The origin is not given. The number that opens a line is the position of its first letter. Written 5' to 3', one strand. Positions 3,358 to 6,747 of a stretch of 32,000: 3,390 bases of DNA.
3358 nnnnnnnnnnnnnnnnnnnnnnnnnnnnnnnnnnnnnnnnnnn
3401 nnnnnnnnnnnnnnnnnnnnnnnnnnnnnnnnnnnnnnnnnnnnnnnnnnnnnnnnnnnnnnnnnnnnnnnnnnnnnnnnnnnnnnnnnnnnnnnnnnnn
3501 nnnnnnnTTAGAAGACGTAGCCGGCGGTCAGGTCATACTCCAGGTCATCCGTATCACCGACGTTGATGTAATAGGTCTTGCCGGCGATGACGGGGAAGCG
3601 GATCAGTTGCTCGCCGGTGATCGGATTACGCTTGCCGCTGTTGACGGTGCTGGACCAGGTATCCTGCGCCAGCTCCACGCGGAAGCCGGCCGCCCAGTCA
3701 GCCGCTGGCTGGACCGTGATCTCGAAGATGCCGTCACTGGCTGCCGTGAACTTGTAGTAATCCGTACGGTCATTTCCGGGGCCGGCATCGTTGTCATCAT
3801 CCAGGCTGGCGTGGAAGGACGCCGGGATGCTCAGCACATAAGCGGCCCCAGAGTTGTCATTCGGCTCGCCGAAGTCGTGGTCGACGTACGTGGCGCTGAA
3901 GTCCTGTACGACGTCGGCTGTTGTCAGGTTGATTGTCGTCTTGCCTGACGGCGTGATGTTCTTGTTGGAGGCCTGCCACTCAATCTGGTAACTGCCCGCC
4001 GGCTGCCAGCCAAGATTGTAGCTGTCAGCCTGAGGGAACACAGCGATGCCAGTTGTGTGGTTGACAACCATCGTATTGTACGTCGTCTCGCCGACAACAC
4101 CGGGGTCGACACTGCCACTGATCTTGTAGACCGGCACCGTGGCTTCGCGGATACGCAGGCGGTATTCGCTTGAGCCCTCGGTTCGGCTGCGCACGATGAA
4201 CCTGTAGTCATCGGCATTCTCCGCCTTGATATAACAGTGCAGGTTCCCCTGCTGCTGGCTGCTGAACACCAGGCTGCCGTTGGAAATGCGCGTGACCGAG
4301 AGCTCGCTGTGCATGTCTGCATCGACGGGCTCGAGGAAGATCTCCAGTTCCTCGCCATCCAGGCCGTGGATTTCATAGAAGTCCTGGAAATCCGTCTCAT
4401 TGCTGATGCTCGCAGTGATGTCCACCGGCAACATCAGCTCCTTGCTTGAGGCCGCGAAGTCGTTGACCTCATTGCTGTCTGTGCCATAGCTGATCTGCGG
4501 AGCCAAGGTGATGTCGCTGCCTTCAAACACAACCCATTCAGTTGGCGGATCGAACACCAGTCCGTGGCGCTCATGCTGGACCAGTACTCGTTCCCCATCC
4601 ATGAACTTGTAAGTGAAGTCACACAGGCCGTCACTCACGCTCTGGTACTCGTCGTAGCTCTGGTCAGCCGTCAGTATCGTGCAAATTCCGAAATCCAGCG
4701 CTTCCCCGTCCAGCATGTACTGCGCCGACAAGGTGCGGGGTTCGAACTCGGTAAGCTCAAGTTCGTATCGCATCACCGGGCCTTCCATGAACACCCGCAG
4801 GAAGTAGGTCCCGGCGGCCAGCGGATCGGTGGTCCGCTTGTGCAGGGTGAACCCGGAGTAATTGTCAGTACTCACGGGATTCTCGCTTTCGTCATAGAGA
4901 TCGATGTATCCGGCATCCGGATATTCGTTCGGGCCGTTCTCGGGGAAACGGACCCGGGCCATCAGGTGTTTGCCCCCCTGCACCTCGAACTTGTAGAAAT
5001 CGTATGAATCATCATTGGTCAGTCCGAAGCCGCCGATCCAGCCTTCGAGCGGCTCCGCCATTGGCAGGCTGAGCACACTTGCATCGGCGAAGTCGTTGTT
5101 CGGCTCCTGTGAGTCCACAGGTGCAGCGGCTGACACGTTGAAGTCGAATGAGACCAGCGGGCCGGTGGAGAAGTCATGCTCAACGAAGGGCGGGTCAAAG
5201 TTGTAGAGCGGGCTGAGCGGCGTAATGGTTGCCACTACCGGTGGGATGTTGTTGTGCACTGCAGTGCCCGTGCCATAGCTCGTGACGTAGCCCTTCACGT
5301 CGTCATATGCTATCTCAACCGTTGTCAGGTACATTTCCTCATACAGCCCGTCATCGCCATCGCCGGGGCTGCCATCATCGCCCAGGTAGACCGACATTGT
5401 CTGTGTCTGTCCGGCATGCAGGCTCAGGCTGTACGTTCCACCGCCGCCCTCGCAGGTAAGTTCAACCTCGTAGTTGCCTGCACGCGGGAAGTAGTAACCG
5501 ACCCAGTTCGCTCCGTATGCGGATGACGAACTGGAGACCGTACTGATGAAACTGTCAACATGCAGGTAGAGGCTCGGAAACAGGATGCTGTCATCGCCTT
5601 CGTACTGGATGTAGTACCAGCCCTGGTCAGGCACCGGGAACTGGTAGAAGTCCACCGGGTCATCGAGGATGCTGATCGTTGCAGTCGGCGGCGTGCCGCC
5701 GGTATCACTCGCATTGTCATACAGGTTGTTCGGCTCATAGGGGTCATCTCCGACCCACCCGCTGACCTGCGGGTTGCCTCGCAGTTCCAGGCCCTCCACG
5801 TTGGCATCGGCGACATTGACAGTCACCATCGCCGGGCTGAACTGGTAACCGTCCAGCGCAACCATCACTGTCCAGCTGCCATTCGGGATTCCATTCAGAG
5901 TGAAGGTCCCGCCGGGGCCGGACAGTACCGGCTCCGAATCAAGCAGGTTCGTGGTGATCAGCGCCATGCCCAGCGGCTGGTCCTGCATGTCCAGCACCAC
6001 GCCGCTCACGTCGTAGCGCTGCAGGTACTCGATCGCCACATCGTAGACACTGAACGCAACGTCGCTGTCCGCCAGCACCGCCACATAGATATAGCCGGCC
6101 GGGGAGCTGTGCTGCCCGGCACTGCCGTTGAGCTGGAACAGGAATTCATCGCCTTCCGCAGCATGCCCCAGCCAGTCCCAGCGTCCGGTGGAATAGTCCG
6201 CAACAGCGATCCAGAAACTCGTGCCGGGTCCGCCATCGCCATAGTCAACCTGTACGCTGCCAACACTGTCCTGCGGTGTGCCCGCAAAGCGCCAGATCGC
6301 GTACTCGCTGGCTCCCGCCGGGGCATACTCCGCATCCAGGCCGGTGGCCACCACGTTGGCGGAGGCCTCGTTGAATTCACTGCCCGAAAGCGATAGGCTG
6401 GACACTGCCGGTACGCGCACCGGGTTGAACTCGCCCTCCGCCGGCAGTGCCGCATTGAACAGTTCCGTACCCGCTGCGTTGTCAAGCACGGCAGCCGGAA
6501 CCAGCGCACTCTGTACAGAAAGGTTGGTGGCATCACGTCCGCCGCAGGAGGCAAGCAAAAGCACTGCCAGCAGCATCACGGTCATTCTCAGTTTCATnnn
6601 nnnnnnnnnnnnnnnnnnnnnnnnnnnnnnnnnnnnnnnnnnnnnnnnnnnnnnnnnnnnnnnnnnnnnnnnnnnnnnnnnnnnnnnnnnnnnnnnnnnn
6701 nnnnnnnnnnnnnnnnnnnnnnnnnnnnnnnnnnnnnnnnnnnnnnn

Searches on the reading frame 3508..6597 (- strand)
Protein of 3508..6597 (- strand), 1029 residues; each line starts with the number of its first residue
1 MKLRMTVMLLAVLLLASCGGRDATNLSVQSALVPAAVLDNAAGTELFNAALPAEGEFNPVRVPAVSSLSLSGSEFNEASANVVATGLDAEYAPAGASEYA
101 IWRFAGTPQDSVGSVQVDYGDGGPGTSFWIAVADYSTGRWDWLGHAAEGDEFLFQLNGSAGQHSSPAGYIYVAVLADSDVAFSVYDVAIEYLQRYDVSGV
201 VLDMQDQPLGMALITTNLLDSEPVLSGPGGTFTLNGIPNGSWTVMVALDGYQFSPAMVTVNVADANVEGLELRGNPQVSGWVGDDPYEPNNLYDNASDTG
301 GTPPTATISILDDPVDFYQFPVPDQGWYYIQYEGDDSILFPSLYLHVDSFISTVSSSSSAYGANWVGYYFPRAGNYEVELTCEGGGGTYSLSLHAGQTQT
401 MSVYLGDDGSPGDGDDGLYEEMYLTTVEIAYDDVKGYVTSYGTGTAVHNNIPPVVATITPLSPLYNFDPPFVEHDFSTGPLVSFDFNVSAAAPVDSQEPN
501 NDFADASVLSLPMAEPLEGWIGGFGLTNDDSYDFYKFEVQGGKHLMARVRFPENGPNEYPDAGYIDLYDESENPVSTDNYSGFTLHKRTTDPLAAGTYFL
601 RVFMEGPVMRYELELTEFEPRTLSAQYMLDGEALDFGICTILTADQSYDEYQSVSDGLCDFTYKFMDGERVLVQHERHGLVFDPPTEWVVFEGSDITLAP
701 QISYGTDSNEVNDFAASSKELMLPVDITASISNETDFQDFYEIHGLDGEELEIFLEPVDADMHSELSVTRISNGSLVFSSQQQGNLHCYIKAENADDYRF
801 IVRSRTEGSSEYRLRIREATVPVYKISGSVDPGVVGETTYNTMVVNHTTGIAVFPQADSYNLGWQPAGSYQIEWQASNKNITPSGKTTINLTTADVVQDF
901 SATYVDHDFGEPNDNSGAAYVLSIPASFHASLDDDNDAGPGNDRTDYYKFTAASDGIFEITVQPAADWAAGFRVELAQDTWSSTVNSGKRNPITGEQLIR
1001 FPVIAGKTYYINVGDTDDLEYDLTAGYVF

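Call 14: search_protein_families(library=pfam, proteins=[window:3508-6597:-], max_evalue=0.01)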
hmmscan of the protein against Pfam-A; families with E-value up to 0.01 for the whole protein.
window:3508-6597:- (1029 aa): 3 families
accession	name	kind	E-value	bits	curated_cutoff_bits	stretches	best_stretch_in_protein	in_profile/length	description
PF13620.12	CarboxypepD_reg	-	5.4e-08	33.5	32.3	1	197-265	2-74/82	Carboxypeptidase regulatory-like domain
PF09430.16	EMC7_beta-sandw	-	0.00098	19.8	26.6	0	229-264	28-62/122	ER membrane protein complex subunit 7, beta-sandwich domain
PF04151.21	PPC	-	0.0049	18.2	25.9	0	532-602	2-68/70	Bacterial pre-peptidase C-terminal domain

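Call 24: search_protein_families(library=ncbifam, proteins=[window:3508-6597:-], max_evalue=0.01)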
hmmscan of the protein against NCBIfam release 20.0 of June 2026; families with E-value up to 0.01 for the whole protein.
window:3508-6597:- (1029 aa): 0 families

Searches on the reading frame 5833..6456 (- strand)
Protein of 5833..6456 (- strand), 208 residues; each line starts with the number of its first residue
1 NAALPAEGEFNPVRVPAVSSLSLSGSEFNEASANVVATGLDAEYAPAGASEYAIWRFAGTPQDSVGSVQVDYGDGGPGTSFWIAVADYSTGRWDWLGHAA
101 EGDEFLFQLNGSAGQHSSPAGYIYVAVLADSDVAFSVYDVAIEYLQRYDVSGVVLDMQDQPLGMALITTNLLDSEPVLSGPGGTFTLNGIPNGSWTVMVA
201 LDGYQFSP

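Call 74: find_related_loci(query=A6, collection=metagenome_contigs, flank=10000)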
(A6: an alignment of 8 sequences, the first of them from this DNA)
Query A6 (208 aa) in metagenome_contigs; peptide patterns used: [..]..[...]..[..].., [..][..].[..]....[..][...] (x = any residue, [..] = any of these).
94 stretches matched a pattern, but none encodes a relative of the query by tblastn (E <= 1e-3).

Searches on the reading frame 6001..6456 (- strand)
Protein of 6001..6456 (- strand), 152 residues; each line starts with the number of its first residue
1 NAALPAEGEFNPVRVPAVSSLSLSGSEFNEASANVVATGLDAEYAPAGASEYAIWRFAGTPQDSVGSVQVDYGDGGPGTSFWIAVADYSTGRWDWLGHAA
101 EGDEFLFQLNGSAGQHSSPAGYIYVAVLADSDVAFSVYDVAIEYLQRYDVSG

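Call 61: predict_structure(alignment_id=A5)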
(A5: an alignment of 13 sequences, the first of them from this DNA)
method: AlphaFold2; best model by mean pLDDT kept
length: 152 residues; sequences in the alignment: 13
mean_pLDDT: 79.9   pTM: 0.80
mean pLDDT of the five models: 79.9, 79.4, 77.7, 73.0, 65.3
residues with pLDDT >= 90: 41; 70-90: 79; 50-70: 21; < 50: 11
segments of 3 or more residues with pLDDT < 50: 15-19, 149-152
pLDDT, mean of each block of 10 residues (from residue 1): 68 47 66 84 87 87 86 88 92 89 79 83 90 90 71 43
secondary structure, 60 per line:
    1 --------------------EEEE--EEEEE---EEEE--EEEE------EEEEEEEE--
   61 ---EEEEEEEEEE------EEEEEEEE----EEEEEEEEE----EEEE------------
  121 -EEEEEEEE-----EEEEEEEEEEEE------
elements in order: E21-24 E27-31 E35-38 E41-44 E51-58 E64-73 E80-87 E92-100 E105-108 E122-129 E135-146

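Call 64: fold_search(model_id=the predicted structure, library=pdb)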
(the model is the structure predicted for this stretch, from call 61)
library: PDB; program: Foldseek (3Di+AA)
matches with E <= 10: 1605; with E <= 0.001: 14
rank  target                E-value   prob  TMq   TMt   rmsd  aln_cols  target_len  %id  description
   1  2cdp_A                4.8e-05  1.00  0.50  0.54   5.4       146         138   16  Structure of a CBM6 in complex with neoagarohexaose (released 2006-02-08)
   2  2cdp_D                4.8e-05  1.00  0.49  0.56   5.5       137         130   16  Structure of a CBM6 in complex with neoagarohexaose (released 2006-02-08)
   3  2cdo_A                5.7e-05  1.00  0.52  0.56   5.1       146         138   15  structure of agarase carbohydrate binding module in complex with neoagarohexaose (released 2006-02-16)
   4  2cdo_B                1.5e-04  1.00  0.49  0.54   5.9       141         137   20  structure of agarase carbohydrate binding module in complex with neoagarohexaose (released 2006-02-16)
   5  2cdo_C                1.7e-04  1.00  0.50  0.55   5.3       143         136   18  structure of agarase carbohydrate binding module in complex with neoagarohexaose (released 2006-02-16)
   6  2cdp_B                2.0e-04  1.00  0.51  0.59   5.3       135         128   18  Structure of a CBM6 in complex with neoagarohexaose (released 2006-02-08)
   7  2cdp_C                2.4e-04  1.00  0.50  0.58   5.3       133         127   18  Structure of a CBM6 in complex with neoagarohexaose (released 2006-02-08)
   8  9eui_D                6.1e-04  1.00  0.49  0.23   6.6       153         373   14  Cryo-EM structure of Staphylococcus aureus bacteriophage phi812 baseplate in the post-contraction state - complete (released 2025-04-09)
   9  8a28_A                6.1e-04  1.00  0.46  0.23   8.8       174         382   16  Structure of the astacin zymogen of LAST-MAM from Limulus polyphemus (released 2022-10-19)
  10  8iq9_A                7.2e-04  1.00  0.42  0.15   8.7       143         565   12  Crystal structure of trimeric K2-2 TSP in complex with tetrasaccharide and octasaccharide (released 2024-02-21)
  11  8hhe_B                7.6e-04  1.00  0.51  0.15   6.0       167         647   12  Crystal structure of Cry5B from Bacillus thuringiensis at 4.5 A resolution (released 2022-12-07)
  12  6sgf_A                8.0e-04  1.00  0.55  0.63   4.0       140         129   13  Molecular insight into a new low affinity xylan binding module CBM86, from the xylanolytic gut symbiont Roseburia inte (released 2019-11-20)
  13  8hmm                  9.4e-04  1.00  0.45  0.12   9.4       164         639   16  Crystal structure of AoRhaA (released 2023-12-06)
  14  8hhe_A                9.9e-04  1.00  0.44  0.12   5.5       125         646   10  Crystal structure of Cry5B from Bacillus thuringiensis at 4.5 A resolution (released 2022-12-07)
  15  8iq9_B                1.2e-03  1.00  0.38  0.14   8.7       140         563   15  Crystal structure of trimeric K2-2 TSP in complex with tetrasaccharide and octasaccharide (released 2024-02-21)
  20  6sgf_C                1.6e-03  1.00  0.53  0.60   4.2       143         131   12  Molecular insight into a new low affinity xylan binding module CBM86, from the xylanolytic gut symbiont Roseburia inte (released 2019-11-20)
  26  6sgf_D                2.6e-03  1.00  0.52  0.59   4.5       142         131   13  Molecular insight into a new low affinity xylan binding module CBM86, from the xylanolytic gut symbiont Roseburia inte (released 2019-11-20)
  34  6sgf_B                3.4e-03  1.00  0.52  0.58   4.4       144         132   12  Molecular insight into a new low affinity xylan binding module CBM86, from the xylanolytic gut symbiont Roseburia inte (released 2019-11-20)
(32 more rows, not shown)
